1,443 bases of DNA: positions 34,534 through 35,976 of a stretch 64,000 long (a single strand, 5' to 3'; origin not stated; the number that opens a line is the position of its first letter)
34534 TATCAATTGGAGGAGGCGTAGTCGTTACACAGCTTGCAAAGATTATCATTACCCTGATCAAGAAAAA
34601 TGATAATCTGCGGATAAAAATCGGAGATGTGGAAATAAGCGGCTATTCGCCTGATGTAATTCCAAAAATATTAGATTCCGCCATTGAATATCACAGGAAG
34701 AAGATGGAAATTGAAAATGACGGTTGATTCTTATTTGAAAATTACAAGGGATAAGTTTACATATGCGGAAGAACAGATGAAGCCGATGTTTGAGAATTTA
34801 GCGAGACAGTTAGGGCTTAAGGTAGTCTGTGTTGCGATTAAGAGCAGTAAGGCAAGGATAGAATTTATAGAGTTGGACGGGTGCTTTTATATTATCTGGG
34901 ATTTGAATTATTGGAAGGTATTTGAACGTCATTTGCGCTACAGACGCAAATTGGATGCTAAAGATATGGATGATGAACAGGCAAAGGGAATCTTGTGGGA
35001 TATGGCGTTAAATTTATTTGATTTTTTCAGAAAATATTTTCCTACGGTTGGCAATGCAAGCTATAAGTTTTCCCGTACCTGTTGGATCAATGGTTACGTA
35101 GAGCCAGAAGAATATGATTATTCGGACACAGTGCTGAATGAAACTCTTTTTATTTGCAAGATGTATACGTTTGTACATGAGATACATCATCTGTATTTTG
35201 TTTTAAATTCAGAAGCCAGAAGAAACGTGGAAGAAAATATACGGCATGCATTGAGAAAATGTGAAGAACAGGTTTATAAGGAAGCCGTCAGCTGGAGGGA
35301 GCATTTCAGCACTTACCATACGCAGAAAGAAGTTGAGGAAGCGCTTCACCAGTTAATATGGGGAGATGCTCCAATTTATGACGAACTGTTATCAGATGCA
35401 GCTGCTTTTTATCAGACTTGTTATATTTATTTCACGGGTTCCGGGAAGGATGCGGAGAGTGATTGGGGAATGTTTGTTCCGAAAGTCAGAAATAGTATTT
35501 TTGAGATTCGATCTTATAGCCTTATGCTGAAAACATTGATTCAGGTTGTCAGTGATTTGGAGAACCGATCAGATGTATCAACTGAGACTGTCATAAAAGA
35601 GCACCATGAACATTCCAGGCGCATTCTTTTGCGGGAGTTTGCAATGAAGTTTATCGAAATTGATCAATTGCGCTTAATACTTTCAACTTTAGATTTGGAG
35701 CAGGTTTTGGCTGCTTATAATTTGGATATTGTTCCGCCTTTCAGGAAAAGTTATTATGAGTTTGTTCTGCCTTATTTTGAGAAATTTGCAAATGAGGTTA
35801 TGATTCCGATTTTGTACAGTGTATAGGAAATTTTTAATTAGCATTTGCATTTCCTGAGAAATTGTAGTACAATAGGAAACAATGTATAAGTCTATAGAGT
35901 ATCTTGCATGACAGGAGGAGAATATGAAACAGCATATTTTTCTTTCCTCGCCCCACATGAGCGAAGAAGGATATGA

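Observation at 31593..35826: Four-gene non-glycan island (ATPase-nuclease, TPR, small constant-like protein, HExxH protein): candidate undescribed conflict/defence system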

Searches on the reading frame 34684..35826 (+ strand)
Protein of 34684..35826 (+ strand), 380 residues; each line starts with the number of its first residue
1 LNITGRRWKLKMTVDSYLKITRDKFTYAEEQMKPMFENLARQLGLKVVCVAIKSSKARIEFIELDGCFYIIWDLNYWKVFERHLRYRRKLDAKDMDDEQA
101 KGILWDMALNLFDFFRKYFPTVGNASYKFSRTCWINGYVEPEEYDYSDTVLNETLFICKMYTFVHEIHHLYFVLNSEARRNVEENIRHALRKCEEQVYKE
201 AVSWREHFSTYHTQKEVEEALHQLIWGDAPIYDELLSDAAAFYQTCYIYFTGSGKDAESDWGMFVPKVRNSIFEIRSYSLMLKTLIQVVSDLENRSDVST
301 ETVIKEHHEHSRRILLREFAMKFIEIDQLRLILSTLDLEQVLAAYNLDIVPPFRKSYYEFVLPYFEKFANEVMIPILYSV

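Call 3: search_protein_families(library=pfam, proteins=[window:34684-35826:+], max_evalue=0.1)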
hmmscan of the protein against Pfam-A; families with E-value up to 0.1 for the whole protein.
window:34684-35826:+ (380 aa): 1 family
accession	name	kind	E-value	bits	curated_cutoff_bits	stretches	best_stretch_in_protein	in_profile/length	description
PF06628.17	Catalase-rel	-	0.04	14.5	30.1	0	170-203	14-48/65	Catalase-related immune-responsive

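Call 4: search_protein_families(library=padloc, proteins=[window:34684-35826:+], max_evalue=0.1)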
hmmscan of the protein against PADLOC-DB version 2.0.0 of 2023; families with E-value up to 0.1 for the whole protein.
window:34684-35826:+ (380 aa): 0 families

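Call 5: search_protein_families(library=ncbifam, proteins=[window:34684-35826:+], max_evalue=0.1)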
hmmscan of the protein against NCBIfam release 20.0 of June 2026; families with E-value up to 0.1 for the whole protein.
window:34684-35826:+ (380 aa): 1 family
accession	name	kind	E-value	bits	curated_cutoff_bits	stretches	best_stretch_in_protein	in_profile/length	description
TIGR01820.1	TrpE-arch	equivalog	0.049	12.9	512.05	1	121-241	101-216/449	anthranilate synthase component I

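Call 10: find_homologous_proteins(query=window:34684-35826:+)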
Query window:34684-35826:+ (380 aa): 3 proteins with E <= 0.001 among 2893 candidates.
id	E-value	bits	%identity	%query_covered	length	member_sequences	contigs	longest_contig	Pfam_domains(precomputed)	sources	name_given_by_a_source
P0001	7.8e-223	758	88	97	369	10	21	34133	-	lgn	-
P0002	1.9e-207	707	82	97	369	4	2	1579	-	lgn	-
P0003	1.4e-88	316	59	63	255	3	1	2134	-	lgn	-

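Call 14: find_encoding_contigs(protein=P0001, flank=10000, max_places=8)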
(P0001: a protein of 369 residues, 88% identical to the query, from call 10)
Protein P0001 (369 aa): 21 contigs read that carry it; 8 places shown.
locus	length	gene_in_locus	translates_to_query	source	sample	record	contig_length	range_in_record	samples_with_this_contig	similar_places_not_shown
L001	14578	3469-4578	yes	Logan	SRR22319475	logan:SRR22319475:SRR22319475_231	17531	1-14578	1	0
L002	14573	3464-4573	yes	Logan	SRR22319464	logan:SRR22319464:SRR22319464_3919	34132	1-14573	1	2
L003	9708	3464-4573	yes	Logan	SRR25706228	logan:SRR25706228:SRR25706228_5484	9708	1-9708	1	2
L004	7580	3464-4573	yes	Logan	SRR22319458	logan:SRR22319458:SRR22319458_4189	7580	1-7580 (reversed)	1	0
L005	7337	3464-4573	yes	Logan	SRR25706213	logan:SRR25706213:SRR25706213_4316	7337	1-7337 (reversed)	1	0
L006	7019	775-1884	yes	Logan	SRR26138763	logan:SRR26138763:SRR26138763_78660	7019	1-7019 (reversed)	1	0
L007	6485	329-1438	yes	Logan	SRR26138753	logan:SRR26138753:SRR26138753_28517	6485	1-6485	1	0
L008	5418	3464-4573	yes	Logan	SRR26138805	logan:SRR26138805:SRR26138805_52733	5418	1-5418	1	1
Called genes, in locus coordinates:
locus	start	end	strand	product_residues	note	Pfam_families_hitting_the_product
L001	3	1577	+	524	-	?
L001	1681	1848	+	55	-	-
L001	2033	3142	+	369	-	PF13424:TPR_12 (weak), PF13424:TPR_12 (weak), PF24885:TPR_NPHP3 (weak), PF13424:TPR_12, PF13374:TPR_10 (weak), PF24885:TPR_NPHP3, PF13374:TPR_10 (weak), PF13424:TPR_12, +8 more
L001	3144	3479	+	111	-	-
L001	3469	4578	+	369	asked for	-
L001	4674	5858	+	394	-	PF01041:DegT_DnrJ_EryC1, PF00155:Aminotran_1_2 (weak), PF01212:Beta_elim_lyase (faint)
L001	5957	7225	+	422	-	PF17836:PglD_N, PF25087:GMPPB_C (faint), PF17836:PglD_N, PF25084:LbH_EIF2B, PF00132:Hexapep (weak)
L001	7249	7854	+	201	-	PF02397:Bac_transf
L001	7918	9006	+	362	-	PF13477:Glyco_trans_4_2 (weak), PF20706:GT4-conflict, PF00534:Glycos_transf_1, PF13692:Glyco_trans_1_4, PF13524:Glyco_trans_1_2 (weak)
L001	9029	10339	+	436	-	PF03721:UDPG_MGDP_dh_N, PF00984:UDPG_MGDP_dh, PF03720:UDPG_MGDP_dh_C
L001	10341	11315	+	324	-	PF05368:NmrA, PF01073:3Beta_HSD, PF01370:Epimerase, PF02719:Polysacc_synt_2, PF04321:RmlD_sub_bind (weak), PF07993:NAD_binding_4 (weak), PF13460:NAD_binding_10, PF16363:GDP_Man_Dehyd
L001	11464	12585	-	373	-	PF02350:Epimerase_2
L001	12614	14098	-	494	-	PF01554:MatE (weak)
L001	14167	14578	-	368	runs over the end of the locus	-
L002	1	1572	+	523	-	?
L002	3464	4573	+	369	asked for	-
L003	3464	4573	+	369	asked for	-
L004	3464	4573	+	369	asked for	-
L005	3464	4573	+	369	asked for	-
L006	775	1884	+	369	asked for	-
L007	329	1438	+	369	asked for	-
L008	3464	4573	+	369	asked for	-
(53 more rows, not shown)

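Call 15: find_encoding_contigs(protein=P0003, flank=10000, max_places=6)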
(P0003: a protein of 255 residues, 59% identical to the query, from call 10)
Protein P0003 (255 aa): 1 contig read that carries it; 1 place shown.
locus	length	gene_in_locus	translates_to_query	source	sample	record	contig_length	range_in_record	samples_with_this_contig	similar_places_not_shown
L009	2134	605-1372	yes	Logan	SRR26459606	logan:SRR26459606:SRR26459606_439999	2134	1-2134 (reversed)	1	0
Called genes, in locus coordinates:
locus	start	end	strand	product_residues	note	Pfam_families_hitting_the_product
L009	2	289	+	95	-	?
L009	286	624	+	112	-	-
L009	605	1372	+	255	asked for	-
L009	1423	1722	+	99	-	-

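Call 23: search_protein_representatives(alignment_id=A1)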
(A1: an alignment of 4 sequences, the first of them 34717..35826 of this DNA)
Query: 4 sequences, 369 profile positions. Proteins with E-value up to 0.001 (for the whole library): 27; up to 1e-10: 12; up to 1e-30: 5. The best 27 are listed.
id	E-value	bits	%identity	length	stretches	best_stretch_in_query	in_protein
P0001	1.2e-236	801.4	-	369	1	1-369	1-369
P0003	2.5e-136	471.3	-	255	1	1-239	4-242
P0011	4.9e-69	249.8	-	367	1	1-366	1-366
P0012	3.2e-41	158.3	-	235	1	1-237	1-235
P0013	1.9e-33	132.8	-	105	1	260-367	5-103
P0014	5.0e-21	91.9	-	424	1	1-361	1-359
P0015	1.2e-17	80.7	-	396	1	1-366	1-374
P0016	1.5e-17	80.4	-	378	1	10-179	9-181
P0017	3.2e-16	76.1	-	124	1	149-215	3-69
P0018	6.1e-16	75.1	-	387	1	3-299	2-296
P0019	2.5e-14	69.8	-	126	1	248-366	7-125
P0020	6.4e-14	68.5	-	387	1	35-366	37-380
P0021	5.5e-08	49.0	-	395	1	7-236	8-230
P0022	1.8e-07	47.3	-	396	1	3-235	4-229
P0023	1.5e-05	40.9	-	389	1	1-366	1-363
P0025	2.5e-05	40.2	-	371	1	1-228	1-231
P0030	2.1e-04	37.2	-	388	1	1-167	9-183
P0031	3.0e-04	36.7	-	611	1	34-235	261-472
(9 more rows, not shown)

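Call 30: find_related_loci(query=A3, collection=genome_contigs, flank=8000)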
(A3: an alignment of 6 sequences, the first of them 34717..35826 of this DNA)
Query A3 (369 aa) in genome_contigs; peptide patterns used: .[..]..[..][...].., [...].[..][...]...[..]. (x = any residue, [..] = any of these).
60 stretches matched a pattern; 2 encode a relative of the query (tblastn E <= 1e-3); 2 distinct loci.
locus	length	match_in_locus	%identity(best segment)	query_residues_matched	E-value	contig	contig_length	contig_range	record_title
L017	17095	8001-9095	88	5-369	0e+0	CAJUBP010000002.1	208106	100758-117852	MAG TPA_asm: uncultured Lachnospiraceae bacterium isolate MGBC123049 genome assembly, contig: MGBC123049.2, whole genome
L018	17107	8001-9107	82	1-369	0e+0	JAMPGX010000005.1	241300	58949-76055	MAG: bacterium isolate NALB_7961_32 Scaffold_#5__SCF_005___241300_bp, whole genome shotgun sequence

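Call 34: search_protein_families(library=pfam, proteins=[L018:715-1878:+, L018:4843-6201:+, L018:9325-11319:+, L018:11414-14269:+, L018:14545-15534:+], max_evalue=0.001)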
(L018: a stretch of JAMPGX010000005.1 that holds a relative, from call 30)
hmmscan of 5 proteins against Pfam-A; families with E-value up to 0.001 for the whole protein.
L018:715-1878:+ (387 aa): 2 families
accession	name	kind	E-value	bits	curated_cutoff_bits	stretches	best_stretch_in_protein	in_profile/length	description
PF13556.12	HTH_30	-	2e-17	63.1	27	1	318-374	2-58/59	PucR C-terminal helix-turn-helix domain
PF17853.6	GGDEF_2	-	8.5e-16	58.7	24.5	1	151-267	7-116/116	GGDEF-like domain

L018:4843-6201:+ (452 aa): 5 families
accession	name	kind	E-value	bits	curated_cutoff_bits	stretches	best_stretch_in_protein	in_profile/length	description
PF03572.23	Peptidase_S41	-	9.6e-57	191.6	24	1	263-423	1-164/165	Peptidase family S41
PF17820.7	PDZ_6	-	5.9e-15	55.2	27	1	182-236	2-54/54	PDZ domain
PF13180.12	PDZ_2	-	1.1e-10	42.1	27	1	177-245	11-78/80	PDZ domain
PF00595.29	PDZ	-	1.5e-08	35.3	23.2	1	166-234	13-80/81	PDZ domain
PF22694.1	CtpB_N-like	-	6.7e-07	30.1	27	1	72-150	8-83/85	Activating protease CtpB N-terminal domain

L018:9325-11319:+ (664 aa): 7 families
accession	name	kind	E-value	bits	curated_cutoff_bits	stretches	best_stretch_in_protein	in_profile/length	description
PF17757.6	UvrB_inter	-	6.6e-33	113.1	22.9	1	158-248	1-91/91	UvrB interaction domain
PF12344.14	UvrB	-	5.4e-24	84.2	27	1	550-592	1-43/43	Ultra-violet resistance protein B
PF00271.37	Helicase_C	-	5.2e-20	72.2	23.5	1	432-543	5-109/110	Helicase conserved C-terminal domain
PF04851.21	ResIII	-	5.9e-14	52.7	22.5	1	13-109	5-105/164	Type III restriction enzyme, res subunit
PF02151.25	UVR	-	2.7e-08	33.7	21.5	1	621-654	1-34/36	UvrB/uvrC motif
PF00270.35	DEAD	-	1e-06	29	26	1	15-84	3-73/167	DEAD/DEAH box helicase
PF13604.12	AAA_30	-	0.00045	20.4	27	0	15-75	5-65/191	AAA domain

L018:11414-14269:+ (951 aa): 12 families
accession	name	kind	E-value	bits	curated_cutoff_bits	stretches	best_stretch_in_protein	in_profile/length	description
PF17760.6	UvrA_inter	-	1.9e-40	137.6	23.3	1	140-246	1-107/109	UvrA interaction domain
PF17755.6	UvrA_DNA-bind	-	2.1e-32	112.1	23.2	1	297-409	1-109/110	UvrA DNA-binding domain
PF00005.33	ABC_tran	-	6.8e-20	72.5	25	1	818-869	89-137/137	ABC transporter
PF02463.25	SMC_N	-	1.3e-11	44.8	40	0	837-912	136-211/220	RecF/RecN/SMC N terminal domain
PF13191.12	AAA_16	-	3.7e-09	37.7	32.6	0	646-684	28-63/167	AAA ATPase domain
PF13555.12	AAA_29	-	1e-07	32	27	0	637-659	17-39/61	P-loop containing region of AAA domain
PF13304.12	AAA_21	-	3.7e-07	30.9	27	1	834-896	234-296/304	AAA domain, putative AbiEii toxin, Type IV TA system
PF20703.3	nSTAND1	-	1.2e-06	28.8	27.1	0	32-51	31-50/379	Novel STAND NTPase 1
PF03193.22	RsgA_GTPase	-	1.7e-06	28.4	30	0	643-666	107-131/174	RsgA GTPase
PF13401.12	AAA_22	-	5.8e-05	23.9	27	0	644-673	7-33/130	AAA domain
PF20720.3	nSTAND3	-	7.9e-05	22.8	27.2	0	33-56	16-39/155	Novel STAND NTPase 3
PF01637.24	ATPase_2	-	0.00058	20.2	33.2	0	646-699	24-77/225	ATPase domain predominantly from Archaea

L018:14545-15534:+ (329 aa): 6 families
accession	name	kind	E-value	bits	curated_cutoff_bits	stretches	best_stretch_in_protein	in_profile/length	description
PF06723.19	MreB_Mbl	-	3.4e-144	480.1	27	1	3-322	2-321/327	MreB/Mbl protein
PF00012.26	HSP70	-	9.2e-16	57.6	20.6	1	96-325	135-377/599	Hsp70 protein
PF00022.25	Actin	-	1.4e-10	40.7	27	1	28-192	31-190/410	Actin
PF14450.12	FtsA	-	1.8e-10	41.7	31.8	1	150-315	2-127/127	Cell division protein FtsA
PF11104.14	PilM_2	-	0.00045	19.7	27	0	278-311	278-310/340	Type IV pilus assembly protein PilM;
PF21522.3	MreB-like_C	-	0.00047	21.2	27.8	0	150-287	1-116/123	Archaeal actin homologue MreB-like, C-terminal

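Call 35: find_homologous_proteins(query=A2, max_evalue=0.01)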
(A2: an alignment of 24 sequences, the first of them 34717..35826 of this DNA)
Query A2 (24 sequences) (369 aa, profile of the alignment): 31 proteins with E <= 0.01 among 8000 candidates.
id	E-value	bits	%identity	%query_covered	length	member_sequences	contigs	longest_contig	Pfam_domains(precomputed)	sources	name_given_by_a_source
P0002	4.3e-127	443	82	100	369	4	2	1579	-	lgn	-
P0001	1.9e-124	434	88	100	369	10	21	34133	-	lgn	-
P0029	5.9e-72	261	22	44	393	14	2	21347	-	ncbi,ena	-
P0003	7.5e-70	254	59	65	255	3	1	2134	-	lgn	-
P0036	5.7e-59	219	21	39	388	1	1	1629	-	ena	-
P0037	5.5e-56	209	22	56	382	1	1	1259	-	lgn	-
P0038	1.0e-54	205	21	39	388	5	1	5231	-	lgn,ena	-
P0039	1.1e-52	198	34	14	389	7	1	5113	-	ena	-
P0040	2.0e-52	197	22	62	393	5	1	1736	-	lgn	-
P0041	5.0e-52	196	22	18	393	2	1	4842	-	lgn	-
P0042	5.3e-52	196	26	14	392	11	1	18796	-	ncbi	-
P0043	1.0e-51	195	36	9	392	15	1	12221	-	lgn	-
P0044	1.7e-51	194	21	39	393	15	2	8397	-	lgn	-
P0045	3.6e-51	193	20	44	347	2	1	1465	-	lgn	-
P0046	1.3e-49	188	-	-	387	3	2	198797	-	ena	-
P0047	3.1e-49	187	22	53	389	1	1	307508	-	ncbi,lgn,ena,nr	ncbi:MAG: hypothetical protein J1F42_04500 [Lachnospiraceae bacterium]|nr:hypothetical protein [Lach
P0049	8.5e-47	179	21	38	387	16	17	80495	-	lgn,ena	-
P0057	3.5e-40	157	20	43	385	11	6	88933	-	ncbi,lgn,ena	-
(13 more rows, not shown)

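Call 36: find_encoding_contigs(protein=P0047, flank=6000, max_places=2)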
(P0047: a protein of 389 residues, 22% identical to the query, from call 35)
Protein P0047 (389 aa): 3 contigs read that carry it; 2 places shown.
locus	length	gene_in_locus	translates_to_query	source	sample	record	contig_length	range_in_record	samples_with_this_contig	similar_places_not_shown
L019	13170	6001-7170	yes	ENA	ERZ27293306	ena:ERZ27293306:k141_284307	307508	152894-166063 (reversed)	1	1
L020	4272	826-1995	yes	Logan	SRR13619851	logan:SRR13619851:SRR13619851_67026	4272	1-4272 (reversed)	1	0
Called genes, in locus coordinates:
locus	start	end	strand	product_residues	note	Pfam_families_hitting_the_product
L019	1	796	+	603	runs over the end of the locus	PF07705:CARDB (faint)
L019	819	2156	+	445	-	PF12704:MacB_PCD, PF02687:FtsX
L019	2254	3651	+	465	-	PF03952:Enolase_N, PF00113:Enolase_C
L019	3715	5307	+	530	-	PF04055:Radical_SAM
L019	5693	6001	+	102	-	-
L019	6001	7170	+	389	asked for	-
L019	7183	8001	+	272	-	-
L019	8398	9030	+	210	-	PF04542:Sigma70_r2, PF04545:Sigma70_r4 (faint), PF08281:Sigma70_r4_2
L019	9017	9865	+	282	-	-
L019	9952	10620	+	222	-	-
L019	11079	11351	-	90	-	PF15738:YafQ_toxin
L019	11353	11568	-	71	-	-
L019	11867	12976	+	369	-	PF00990:GGDEF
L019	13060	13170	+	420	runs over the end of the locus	PF13393:tRNA-synt_His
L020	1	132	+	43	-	?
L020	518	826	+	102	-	-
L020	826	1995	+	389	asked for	-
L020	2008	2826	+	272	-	-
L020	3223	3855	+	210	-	PF04542:Sigma70_r2, PF04545:Sigma70_r4 (faint), PF08281:Sigma70_r4_2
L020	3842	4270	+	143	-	?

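Call 37: find_encoding_contigs(protein=P0046, flank=6000, max_places=2)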
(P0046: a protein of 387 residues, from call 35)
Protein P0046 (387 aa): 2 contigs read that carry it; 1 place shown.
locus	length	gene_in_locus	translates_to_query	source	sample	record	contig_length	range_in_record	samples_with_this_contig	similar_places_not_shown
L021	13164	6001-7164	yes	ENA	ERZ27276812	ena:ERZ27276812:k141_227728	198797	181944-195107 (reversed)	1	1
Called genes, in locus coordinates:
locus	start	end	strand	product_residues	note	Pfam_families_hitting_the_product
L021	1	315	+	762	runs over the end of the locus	PF13289:SIR2_2, PF00069:Pkinase, PF03109:ABC1 (faint), PF07714:PK_Tyr_Ser-Thr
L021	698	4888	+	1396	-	PF24391:HD-CE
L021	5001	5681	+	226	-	PF13271:DUF4062, PF06689:zf-C4_ClpX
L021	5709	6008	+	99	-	-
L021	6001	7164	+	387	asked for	-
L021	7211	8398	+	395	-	-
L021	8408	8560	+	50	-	-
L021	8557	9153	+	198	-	-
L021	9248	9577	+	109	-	-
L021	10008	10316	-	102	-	-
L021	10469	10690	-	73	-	-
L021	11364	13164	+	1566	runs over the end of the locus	PF00149:Metallophos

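Call 38: find_encoding_contigs(protein=P0057, flank=6000, max_places=3)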
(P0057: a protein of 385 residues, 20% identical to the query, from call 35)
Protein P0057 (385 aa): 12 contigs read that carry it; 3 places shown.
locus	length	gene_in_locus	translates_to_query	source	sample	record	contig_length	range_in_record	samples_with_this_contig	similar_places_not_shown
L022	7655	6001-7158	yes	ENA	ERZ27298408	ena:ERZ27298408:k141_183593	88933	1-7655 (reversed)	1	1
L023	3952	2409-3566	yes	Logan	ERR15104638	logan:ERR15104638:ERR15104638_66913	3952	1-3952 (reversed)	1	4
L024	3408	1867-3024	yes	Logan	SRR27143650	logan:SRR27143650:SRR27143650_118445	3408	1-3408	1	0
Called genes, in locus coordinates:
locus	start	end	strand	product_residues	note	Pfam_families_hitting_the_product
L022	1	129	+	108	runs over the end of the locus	-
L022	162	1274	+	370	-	PF19610:DUF6115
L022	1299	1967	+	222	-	-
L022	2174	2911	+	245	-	PF00318:Ribosomal_S2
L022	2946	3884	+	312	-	PF00889:EF_TS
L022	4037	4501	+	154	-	PF13614:AAA_31, PF01656:CbiA (weak)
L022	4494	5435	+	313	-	PF02195:ParB_N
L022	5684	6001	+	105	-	-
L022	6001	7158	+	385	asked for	-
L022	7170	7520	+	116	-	-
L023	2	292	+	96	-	?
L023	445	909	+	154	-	PF13614:AAA_31, PF01656:CbiA (weak)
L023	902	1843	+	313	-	PF02195:ParB_N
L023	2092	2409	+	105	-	-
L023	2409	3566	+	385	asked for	-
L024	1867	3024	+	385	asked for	-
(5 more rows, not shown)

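Call 55: find_encoding_contigs(protein=P0049, flank=6000, max_places=4)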
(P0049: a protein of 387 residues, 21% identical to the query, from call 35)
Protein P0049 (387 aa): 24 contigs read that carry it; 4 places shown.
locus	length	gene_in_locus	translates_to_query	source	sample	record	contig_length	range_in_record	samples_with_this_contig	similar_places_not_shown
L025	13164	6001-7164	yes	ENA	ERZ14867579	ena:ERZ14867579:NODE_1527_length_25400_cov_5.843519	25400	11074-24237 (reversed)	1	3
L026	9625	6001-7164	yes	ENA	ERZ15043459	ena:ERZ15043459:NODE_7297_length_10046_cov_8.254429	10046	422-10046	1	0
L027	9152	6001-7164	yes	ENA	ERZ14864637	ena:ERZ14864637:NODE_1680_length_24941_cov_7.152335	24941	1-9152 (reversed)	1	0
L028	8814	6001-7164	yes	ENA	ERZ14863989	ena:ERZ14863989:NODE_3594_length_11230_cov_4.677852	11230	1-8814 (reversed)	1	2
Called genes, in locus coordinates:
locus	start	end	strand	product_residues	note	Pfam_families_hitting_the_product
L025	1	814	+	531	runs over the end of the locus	PF12161:HsdM_N, PF02384:N6_Mtase, PF07669:Eco57I (weak)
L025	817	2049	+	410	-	PF01420:Methylase_S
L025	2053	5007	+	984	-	PF04313:HSDR_N, PF00270:DEAD, PF04851:ResIII, PF18766:SWI2_SNF2, PF22679:T1R_D3-like, PF12008:EcoR124_C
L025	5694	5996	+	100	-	-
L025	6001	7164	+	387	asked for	-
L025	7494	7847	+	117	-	-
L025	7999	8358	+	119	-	PF02661:Fic (weak)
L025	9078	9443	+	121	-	PF01638:HxlR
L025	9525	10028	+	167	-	PF01161:PBP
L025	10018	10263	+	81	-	-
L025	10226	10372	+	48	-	-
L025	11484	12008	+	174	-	PF13302:Acetyltransf_3, PF13420:Acetyltransf_4 (weak), PF00583:Acetyltransf_1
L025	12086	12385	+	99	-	-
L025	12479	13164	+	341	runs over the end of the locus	PF02558:ApbA, PF08546:ApbA_C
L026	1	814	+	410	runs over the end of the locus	?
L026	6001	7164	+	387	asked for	-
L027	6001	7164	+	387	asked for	-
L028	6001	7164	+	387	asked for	-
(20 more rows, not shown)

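Call 61: search_solved_structures(query=A2, max_evalue=10)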
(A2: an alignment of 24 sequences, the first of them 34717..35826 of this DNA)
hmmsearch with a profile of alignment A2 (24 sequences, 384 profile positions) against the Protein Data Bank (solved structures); distinct sequences matched with E-value up to 10: 1.
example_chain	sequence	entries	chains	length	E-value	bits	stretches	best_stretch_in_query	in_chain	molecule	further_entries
8sot_A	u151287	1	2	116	0.073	15.7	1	158-204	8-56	Basic membrane protein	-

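Call 62: search_protein_families(library=pfam, alignment_id=A2, max_evalue=1)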
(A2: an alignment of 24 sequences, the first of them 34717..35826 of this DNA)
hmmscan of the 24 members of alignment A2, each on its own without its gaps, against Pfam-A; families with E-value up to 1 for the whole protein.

A. member 1, window:34717-35826:+ (369 aa): 1 family
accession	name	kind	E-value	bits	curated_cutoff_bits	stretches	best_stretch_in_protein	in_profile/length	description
PF06628.17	Catalase-rel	-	0.038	14.6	30.1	1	159-192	14-48/65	Catalase-related immune-responsive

B. families by the number of members that match (of 24 scanned): 23 families
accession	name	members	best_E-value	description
PF14610.12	Psg1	3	0.017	Ykl077w/Psg1 (Pma1 Stabilization in Golgi)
PF06114.19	Peptidase_M78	2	0.036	IrrE N-terminal-like domain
PF04965.19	GPW_gp25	1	0.0015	Baseplate wedge protein gp25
PF10156.14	Med17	1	0.0081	Subunit 17 of Mediator complex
PF14058.11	PcfK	1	0.0094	PcfK-like protein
PF18018.7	DNA_pol_D_N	1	0.0094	DNA polymerase delta subunit OB-fold domain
PF00439.30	Bromodomain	1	0.01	Bromodomain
PF12325.13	TMF_TATA_bd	1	0.013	TATA element modulatory factor 1 TATA binding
PF23309.1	DUF7083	1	0.019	Domain of unknown function (DUF7083)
PF13282.11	DUF4070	1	0.022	Domain of unknown function (DUF4070)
PF13398.12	Peptidase_M50B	1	0.035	Peptidase M50B-like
PF06628.17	Catalase-rel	1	0.038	Catalase-related immune-responsive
PF12161.14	HsdM_N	1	0.046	HsdM N-terminal domain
PF01426.24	BAH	1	0.049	BAH domain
PF09582.15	AnfO_nitrog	1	0.052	Iron only nitrogenase protein AnfO (AnfO_nitrog)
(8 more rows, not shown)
